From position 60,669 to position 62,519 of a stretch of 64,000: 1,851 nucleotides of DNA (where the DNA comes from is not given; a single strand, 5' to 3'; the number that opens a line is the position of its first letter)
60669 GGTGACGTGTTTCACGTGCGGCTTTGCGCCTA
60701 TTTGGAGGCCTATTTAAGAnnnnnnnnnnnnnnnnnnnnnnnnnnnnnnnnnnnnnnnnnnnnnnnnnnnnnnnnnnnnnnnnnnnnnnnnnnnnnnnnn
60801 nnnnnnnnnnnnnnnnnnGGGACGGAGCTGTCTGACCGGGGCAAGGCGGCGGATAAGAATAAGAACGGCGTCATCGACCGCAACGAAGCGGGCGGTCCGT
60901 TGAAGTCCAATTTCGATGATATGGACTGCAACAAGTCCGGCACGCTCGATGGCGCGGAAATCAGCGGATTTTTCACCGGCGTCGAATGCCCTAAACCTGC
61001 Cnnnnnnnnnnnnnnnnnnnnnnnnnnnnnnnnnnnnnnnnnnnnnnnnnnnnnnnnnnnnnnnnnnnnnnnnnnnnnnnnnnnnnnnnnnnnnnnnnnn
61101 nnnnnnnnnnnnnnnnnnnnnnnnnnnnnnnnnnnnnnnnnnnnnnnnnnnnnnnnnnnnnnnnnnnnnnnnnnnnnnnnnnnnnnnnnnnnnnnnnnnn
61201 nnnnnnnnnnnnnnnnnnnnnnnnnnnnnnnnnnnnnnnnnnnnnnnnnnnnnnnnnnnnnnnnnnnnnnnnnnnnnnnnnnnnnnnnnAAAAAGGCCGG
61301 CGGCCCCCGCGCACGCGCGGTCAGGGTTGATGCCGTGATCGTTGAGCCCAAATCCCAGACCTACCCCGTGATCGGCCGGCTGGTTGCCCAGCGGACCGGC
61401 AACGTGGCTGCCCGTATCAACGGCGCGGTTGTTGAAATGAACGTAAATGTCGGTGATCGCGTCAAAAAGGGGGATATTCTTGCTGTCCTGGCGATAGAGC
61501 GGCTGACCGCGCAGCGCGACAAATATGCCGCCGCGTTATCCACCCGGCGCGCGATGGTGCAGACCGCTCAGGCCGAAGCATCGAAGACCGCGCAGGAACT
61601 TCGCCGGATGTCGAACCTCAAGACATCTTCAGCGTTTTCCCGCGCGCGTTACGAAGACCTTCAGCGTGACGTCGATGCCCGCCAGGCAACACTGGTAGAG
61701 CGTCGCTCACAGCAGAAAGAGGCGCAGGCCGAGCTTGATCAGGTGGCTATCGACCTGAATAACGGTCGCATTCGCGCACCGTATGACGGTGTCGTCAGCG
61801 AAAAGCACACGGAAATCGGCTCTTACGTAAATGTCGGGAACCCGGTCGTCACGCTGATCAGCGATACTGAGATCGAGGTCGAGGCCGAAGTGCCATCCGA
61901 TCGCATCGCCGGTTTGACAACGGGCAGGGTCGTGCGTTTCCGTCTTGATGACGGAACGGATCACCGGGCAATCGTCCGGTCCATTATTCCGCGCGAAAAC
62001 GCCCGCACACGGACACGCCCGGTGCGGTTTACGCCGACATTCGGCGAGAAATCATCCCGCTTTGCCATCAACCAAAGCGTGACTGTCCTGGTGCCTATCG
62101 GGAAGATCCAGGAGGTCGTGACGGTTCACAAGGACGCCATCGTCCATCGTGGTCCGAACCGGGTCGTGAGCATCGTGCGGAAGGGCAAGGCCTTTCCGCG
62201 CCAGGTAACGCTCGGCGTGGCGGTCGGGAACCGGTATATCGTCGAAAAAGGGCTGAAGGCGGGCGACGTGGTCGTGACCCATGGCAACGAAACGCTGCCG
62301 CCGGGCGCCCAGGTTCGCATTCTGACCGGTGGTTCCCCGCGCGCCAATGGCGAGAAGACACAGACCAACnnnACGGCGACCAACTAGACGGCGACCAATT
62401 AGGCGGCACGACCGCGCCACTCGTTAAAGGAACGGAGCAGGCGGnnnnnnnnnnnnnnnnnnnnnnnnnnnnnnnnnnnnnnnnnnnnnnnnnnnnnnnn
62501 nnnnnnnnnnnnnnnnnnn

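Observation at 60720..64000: RND efflux adaptor with an N-terminal tandem duplication of EF-hand calcium-binding pairs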

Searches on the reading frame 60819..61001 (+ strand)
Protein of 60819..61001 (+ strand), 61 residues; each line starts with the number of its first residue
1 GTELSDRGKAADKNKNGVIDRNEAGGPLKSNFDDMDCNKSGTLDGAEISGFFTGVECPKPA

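Call 33: predict_structure(alignment_id=A2)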
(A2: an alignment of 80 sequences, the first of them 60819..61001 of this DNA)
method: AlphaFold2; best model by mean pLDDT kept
length: 61 residues; sequences in the alignment: 80
mean_pLDDT: 87.1   pTM: 0.72
mean pLDDT of the five models: 87.1, 86.6, 86.2, 85.5, 84.1
residues with pLDDT >= 90: 37; 70-90: 17; 50-70: 5; < 50: 2
segments of 3 or more residues with pLDDT < 50: none
pLDDT, mean of each block of 10 residues (from residue 1): 89 95 92 89 91 69 48
secondary structure, 60 per line:
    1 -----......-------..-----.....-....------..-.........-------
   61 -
elements in order: H6-11 H26-30 H32-35 H45-53

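Call 34: search_protein_representatives(alignment_id=A2)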
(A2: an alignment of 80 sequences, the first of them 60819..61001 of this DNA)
Query: 80 sequences, 61 profile positions. Proteins with E-value up to 0.001 (for the whole library): 4128; up to 1e-10: 431; up to 1e-30: 26. The best 150 are listed.
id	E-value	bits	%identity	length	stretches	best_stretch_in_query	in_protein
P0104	6.2e-89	308.1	-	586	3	2-61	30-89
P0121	3.3e-73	257.7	-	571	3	2-58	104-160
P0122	7.1e-71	250.2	-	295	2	2-61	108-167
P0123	5.3e-60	215.4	-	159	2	2-60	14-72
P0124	5.6e-56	202.5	-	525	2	2-61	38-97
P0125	1.2e-54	198.3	-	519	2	2-59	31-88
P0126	2.3e-53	194.1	-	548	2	2-58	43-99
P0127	1.9e-50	184.8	-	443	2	2-61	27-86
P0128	1.7e-49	181.7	-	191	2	4-59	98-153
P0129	5.8e-49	180.0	-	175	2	2-60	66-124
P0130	1.1e-48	179.1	-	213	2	2-55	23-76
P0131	1.1e-47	175.9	-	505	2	2-57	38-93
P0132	3.7e-45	167.9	-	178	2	2-56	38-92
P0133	4.2e-44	164.5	-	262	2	3-55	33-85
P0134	8.6e-44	163.5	-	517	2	3-60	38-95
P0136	6.3e-37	141.5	-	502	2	2-56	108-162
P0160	2.3e-26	107.7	-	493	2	2-54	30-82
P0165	1.7e-24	101.7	-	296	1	2-61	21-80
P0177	2.5e-22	94.7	-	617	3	11-49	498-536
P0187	1.2e-21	92.5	-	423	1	2-60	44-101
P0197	1.1e-20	89.5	-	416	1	2-60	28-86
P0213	3.5e-19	84.6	-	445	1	2-61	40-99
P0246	6.5e-17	77.4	-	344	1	2-59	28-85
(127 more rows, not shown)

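Call 36: search_protein_families(library=pfam, proteins=[P0127, P0187, P0197, P0213, P0246, P0165, P0177, P0121, P0136, P0160], max_evalue=0.001)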
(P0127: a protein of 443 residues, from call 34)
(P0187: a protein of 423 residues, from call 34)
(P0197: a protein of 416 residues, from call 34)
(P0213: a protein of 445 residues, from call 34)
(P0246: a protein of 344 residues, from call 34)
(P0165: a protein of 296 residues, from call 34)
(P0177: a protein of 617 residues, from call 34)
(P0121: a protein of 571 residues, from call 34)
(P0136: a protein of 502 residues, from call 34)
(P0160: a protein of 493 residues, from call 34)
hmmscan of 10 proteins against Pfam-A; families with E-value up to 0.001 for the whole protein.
P0127 (443 aa): 5 families
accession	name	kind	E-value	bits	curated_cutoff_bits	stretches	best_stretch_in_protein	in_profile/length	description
PF12706.13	Lactamase_B_2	-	5.3e-18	65.8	27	1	191-400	4-199/200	Beta-lactamase superfamily domain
PF00753.33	Lactamase_B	-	4.8e-07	30.4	22.7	1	176-339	4-152/196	Metallo-beta-lactamase superfamily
PF13499.12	EF-hand_7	-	8.4e-06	26.5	30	0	54-116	5-61/67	EF-hand domain pair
PF00036.39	EF-hand_1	-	1.7e-05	24.5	25.4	0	54-77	3-26/29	EF hand domain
PF13405.12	EF-hand_6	-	3.1e-05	23.8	25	0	102-121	7-26/30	EF-hand domain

P0187 (423 aa): 2 families
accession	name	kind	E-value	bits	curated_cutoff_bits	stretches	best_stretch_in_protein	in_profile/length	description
PF03480.18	DctP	-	7.5e-37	127.6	23.4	1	131-398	15-283/286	Bacterial extracellular solute-binding protein, family 7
PF00036.39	EF-hand_1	-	0.00042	20.1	25.4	0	74-93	6-25/29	EF hand domain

P0197 (416 aa): 1 family
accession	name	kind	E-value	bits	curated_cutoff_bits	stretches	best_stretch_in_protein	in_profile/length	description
PF03480.18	DctP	-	1.8e-23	83.7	23.4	1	119-379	13-274/286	Bacterial extracellular solute-binding protein, family 7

P0213 (445 aa): 1 family
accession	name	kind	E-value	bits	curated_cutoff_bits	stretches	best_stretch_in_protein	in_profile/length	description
PF03480.18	DctP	-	4.1e-18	66.1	23.4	1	142-408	16-281/286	Bacterial extracellular solute-binding protein, family 7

P0246 (344 aa): 3 families
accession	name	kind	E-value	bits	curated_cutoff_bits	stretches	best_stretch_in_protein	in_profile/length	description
PF01738.24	DLH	-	6.9e-13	49.1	21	1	108-342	3-216/217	Dienelactone hydrolase family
PF12740.14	PETase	-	6.5e-06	26.2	28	1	117-273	52-187/263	PET hydrolase-like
PF07224.18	Chlorophyllase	-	0.00023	20.5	26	1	109-210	32-127/301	Chlorophyllase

P0165 (296 aa): 2 families
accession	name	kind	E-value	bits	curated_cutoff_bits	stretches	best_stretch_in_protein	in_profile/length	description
PF12706.13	Lactamase_B_2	-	2.9e-14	53.6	27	1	116-285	3-156/200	Beta-lactamase superfamily domain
PF00753.33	Lactamase_B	-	2.1e-07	31.5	22.7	1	102-166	4-64/196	Metallo-beta-lactamase superfamily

P0177 (617 aa): 6 families
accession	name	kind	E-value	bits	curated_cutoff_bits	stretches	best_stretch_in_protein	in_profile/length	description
PF13437.12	HlyD_3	-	2e-11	45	22.2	1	186-288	1-96/106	HlyD family secretion protein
PF13405.12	EF-hand_6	-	4.6e-09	35.7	25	0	444-460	6-22/30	EF-hand domain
PF13202.12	EF-hand_5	-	3.3e-08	33.1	25.9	0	444-460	5-21/25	EF hand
PF16576.10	HlyD_D23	-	2.9e-07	30.4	30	1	66-287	17-203/214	Barrel-sandwich domain of CusB or HlyD membrane-fusion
PF13499.12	EF-hand_7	-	4.1e-07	30.7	30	0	443-510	7-61/67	EF-hand domain pair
PF00036.39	EF-hand_1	-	1.1e-06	28.1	25.4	0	444-460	6-22/29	EF hand domain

P0121 (571 aa): 9 families
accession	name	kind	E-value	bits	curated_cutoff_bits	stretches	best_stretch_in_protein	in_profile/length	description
PF13405.12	EF-hand_6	-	5e-19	66.6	25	1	132-157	4-29/30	EF-hand domain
PF00036.39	EF-hand_1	-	2.1e-17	61.7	25.4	0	205-229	3-27/29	EF hand domain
PF13499.12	EF-hand_7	-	9.3e-17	61.6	30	0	204-237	4-38/67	EF-hand domain pair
PF13437.12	HlyD_3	-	6.3e-14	53.1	22.2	1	388-454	1-69/106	HlyD family secretion protein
PF13202.12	EF-hand_5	-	5.2e-13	48.2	25.9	0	208-227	5-24/25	EF hand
PF16576.10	HlyD_D23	-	8.4e-13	48.5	30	1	262-449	17-171/214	Barrel-sandwich domain of CusB or HlyD membrane-fusion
PF14788.12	EF-hand_10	-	8.6e-09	35.7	27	0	208-229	27-48/50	EF hand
PF23657.1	DUF7151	-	1.5e-07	31.7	27.2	0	137-152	26-41/46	Domain of unknown function (DUF7151)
PF00364.28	Biotin_lipoyl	-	0.00085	19.6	22.1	0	266-295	44-73/73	Biotin-requiring enzyme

P0136 (502 aa): 8 families
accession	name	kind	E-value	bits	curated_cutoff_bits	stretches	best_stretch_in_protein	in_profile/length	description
PF16576.10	HlyD_D23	-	5.8e-15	55.6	30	1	189-401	16-197/214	Barrel-sandwich domain of CusB or HlyD membrane-fusion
PF13437.12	HlyD_3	-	2.1e-12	48.2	22.2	1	317-405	2-93/106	HlyD family secretion protein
PF13405.12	EF-hand_6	-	3.1e-12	45.5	25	0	134-161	2-29/30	EF-hand domain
PF00036.39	EF-hand_1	-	4.8e-09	35.6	25.4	0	138-159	6-27/29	EF hand domain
PF13499.12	EF-hand_7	-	2.2e-08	34.8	30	1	56-129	4-61/67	EF-hand domain pair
PF13202.12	EF-hand_5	-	9e-07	28.5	25.9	0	138-157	5-24/25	EF hand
PF13533.13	Biotin_lipoyl_2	-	7.8e-06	26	29.8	1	195-224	3-32/32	Biotin-lipoyl like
PF00364.28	Biotin_lipoyl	-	0.00013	22.1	22.1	0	190-223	3-36/73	Biotin-requiring enzyme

P0160 (493 aa): 8 families
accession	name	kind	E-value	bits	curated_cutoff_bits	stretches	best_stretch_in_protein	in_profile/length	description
PF16576.10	HlyD_D23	-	4.7e-24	85.3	30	1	168-396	4-203/214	Barrel-sandwich domain of CusB or HlyD membrane-fusion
PF13437.12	HlyD_3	-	4.8e-15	56.6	22.2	1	306-400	2-98/106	HlyD family secretion protein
PF13533.13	Biotin_lipoyl_2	-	2.1e-08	34.2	29.8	1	183-212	2-31/32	Biotin-lipoyl like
PF13405.12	EF-hand_6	-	3.7e-07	29.7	25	0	126-150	3-27/30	EF-hand domain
PF00364.28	Biotin_lipoyl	-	6.6e-07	29.5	22.1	1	184-212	45-73/73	Biotin-requiring enzyme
PF00036.39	EF-hand_1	-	3.8e-05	23.4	25.4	0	37-51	7-21/29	EF hand domain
PF13499.12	EF-hand_7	-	0.00019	22.2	30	0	57-120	5-61/67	EF-hand domain pair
PF13202.12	EF-hand_5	-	0.00092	19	25.9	0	129-148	5-24/25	EF hand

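Call 38: fold_search(model_id=the predicted structure, library=pdb)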
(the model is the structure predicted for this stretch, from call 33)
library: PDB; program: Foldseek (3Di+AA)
matches with E <= 10: 651; with E <= 0.001: 0
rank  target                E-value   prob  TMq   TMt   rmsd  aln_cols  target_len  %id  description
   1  5mwc_D                1.3e-01  0.95  0.62  0.16   5.9        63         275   27  Crystal structure of the genetically-encoded green calcium indicator NTnC in its calcium bound state (released 2018-02-14)
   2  1ih0_MODEL_1_A        2.2e-01  0.89  0.59  0.52   5.3        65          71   31  Structure of the C-domain of Human Cardiac Troponin C in Complex with Ca2+ Sensitizer EMD 57033 (released 2001-10-10)
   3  8c0t                  2.3e-01  0.94  0.66  0.16   5.8        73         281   20  NRS 1.2: Fluorescent Sensors for Imaging Interstitial Calcium (released 2023-11-15)
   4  6tz8_B                2.8e-01  0.92  0.58  0.22   3.1        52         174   33  Crystal structure of Cryptococcus neoformans Calceineurin A, Calcineurin B, and FKBP12 with FK-506 (released 2019-09-18)
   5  4zcu_A                3.0e-01  0.93  0.61  0.26   3.0        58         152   28  Structure of calcium-bound regulatory domain of the human ATP-Mg/Pi carrier in the P2 form (released 2015-07-22)
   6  1ozs_MODEL_1_A        3.0e-01  0.77  0.57  0.49   4.4        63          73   30  C-domain of human cardiac troponin C in complex with the inhibitory region of human cardiac troponin I (released 2003-09-16)
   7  1j1d_A                3.2e-01  0.77  0.59  0.25   4.8        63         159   30  Crystal structure of the 46kDa domain of human cardiac troponin in the Ca2+ saturated form (released 2003-07-15)
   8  5e37_C                3.7e-01  0.80  0.57  0.13   4.7        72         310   25  Redox protein from Chlamydomonas reinhardtii (released 2016-06-22)
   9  9vsj                  4.0e-01  0.80  0.61  0.15   5.1        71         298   18  Crystal structure of the genetically-encoded green calcium sensor icBTnC2 in its calcium bound-state (released 2025-09-17)
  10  4zcv_D                4.2e-01  0.92  0.64  0.28   2.9        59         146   27  Structure of calcium-bound regulatory domain of the human ATP-Mg/Pi carrier in the P212121 form (released 2015-07-22)
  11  1sl8                  4.2e-01  0.87  0.64  0.23   5.9        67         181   21  Calcium-loaded apo-aequorin from Aequorea victoria (released 2004-12-28)
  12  2jtz_MODEL_1_A        4.2e-01  0.69  0.58  0.25   4.5        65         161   32  Solution structure and chemical shift assignments of the F104-to-5-flurotryptophan mutant of cardiac troponin  (released 2007-08-28)
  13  4zcv_C                4.5e-01  0.91  0.64  0.27   2.9        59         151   27  Structure of calcium-bound regulatory domain of the human ATP-Mg/Pi carrier in the P212121 form (released 2015-07-22)
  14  6kn7_V                4.9e-01  0.82  0.62  0.26   4.5        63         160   28  Structure of human cardiac thin filament in the calcium free state (released 2020-01-15)
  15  4tnc                  5.2e-01  0.84  0.61  0.25   3.8        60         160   25  REFINED STRUCTURE OF CHICKEN SKELETAL MUSCLE TROPONIN C IN THE TWO-CALCIUM STATE AT 2-ANGSTROMS RESOLUTION (released 1988-07-16)
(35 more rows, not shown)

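Call 49: find_encoding_contigs(protein=P0187, flank=5000, max_places=2)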
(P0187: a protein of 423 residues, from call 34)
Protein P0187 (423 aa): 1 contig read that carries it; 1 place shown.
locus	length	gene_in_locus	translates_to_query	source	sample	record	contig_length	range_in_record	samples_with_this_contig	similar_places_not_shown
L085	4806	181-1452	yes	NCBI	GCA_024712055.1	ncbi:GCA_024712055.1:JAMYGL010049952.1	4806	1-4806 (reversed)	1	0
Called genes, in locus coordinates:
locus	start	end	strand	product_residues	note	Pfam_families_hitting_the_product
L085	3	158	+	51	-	?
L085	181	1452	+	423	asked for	PF03480:DctP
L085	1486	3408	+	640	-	PF04290:DctQ, PF06808:DctM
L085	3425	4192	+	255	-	PF05721:PhyH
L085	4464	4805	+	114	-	?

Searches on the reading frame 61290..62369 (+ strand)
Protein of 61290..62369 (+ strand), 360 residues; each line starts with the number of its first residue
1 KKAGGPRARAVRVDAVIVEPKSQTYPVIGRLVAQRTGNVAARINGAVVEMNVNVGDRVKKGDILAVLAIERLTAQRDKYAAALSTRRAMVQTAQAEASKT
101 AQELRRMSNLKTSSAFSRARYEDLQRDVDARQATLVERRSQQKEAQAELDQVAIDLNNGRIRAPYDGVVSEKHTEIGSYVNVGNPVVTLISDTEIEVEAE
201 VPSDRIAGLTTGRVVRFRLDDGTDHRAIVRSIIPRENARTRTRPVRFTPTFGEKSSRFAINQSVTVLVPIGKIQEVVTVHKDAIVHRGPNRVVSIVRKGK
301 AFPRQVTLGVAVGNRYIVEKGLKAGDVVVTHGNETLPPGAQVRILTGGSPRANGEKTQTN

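Call 25: search_solved_structures(query=window:61290-62369:+, max_evalue=0.001)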
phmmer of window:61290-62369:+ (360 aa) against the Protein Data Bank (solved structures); distinct sequences matched with E-value up to 0.001: 22.
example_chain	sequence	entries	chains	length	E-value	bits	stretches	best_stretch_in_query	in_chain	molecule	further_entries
6vej_P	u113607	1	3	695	7.7e-27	97.8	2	30-344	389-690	Probable Resistance-Nodulation-Cell Division (RND) efflux membrane fusion protein,Probable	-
20yy_D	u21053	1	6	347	2.4e-21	79.8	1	9-345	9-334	Multidrug efflux RND transporter periplasmic adaptor subunit MexJ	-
3fpp_A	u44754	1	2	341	2.7e-18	69.7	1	17-330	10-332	Macrolide-specific efflux protein macA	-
5nik_D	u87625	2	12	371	3.3e-18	69.4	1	16-330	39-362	Macrolide export protein MacA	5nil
9qgy_G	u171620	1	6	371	6.9e-18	68.4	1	16-330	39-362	Macrolide export protein MacA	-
9j3d_D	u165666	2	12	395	4.5e-13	52.6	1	8-344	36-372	RND efflux system, MexC-like protein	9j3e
3lnn_A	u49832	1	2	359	7e-10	42.1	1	39-331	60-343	Membrane fusion protein (MFP) heavy metal cation efflux ZneB (CzcB-like)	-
4dk0_A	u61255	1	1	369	2.9e-09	40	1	29-237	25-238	Putative MacA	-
4l8j_A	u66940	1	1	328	3.6e-09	39.7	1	152-342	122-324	Putative efflux transporter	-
9tg4_D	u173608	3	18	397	1.3e-08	38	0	287-344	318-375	Multidrug efflux pump subunit AcrA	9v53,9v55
5v5s_D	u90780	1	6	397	1.4e-08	37.8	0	287-344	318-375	Multidrug efflux pump subunit AcrA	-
5ng5_E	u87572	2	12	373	1.5e-08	37.7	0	287-344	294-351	Multidrug efflux pump subunit AcrA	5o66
4tko_B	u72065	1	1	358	4.5e-07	32.9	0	135-237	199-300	EmrA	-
4dk1_A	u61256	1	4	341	5.7e-07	32.5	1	29-236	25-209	Putative MacA, Multidrug resistance protein mexA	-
1vf7_A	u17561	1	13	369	8.2e-05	25.4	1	8-346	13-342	Multidrug resistance protein mexA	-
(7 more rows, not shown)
